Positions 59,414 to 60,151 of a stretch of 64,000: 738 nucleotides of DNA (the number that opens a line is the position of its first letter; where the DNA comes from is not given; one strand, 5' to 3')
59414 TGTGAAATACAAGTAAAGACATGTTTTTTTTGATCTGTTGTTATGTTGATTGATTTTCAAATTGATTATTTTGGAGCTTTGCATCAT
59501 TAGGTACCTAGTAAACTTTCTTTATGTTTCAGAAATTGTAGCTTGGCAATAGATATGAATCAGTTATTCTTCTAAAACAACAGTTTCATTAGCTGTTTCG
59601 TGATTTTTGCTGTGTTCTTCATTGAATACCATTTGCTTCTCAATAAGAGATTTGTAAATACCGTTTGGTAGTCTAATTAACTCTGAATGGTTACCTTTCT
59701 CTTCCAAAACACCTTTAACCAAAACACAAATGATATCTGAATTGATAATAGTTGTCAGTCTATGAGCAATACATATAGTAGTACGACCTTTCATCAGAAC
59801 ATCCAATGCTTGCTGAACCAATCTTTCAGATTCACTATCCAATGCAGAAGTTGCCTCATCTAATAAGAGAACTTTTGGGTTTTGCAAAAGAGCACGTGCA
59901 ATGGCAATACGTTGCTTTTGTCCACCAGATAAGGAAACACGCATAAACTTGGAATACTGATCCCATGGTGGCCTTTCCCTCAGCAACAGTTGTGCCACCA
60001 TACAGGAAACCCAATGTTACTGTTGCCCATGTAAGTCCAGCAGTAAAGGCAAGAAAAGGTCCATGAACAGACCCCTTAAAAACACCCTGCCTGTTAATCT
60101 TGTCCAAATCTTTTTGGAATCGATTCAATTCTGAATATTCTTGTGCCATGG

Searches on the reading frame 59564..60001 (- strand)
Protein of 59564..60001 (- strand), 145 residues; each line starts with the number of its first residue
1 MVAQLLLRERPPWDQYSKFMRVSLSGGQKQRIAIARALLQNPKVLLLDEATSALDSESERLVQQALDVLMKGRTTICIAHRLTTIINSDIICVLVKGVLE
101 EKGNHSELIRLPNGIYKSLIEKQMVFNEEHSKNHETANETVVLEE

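Call 52: search_protein_families(library=pfam, proteins=[window:59564-60001:-], max_evalue=0.001)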
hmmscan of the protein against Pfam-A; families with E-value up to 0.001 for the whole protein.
window:59564-60001:- (145 aa): 2 families
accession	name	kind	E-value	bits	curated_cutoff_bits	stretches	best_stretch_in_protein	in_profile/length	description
PF00005.33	ABC_tran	-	5.4e-11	43.7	25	1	22-52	107-137/137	ABC transporter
PF02463.25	SMC_N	-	0.00012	22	40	1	22-91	135-208/220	RecF/RecN/SMC N terminal domain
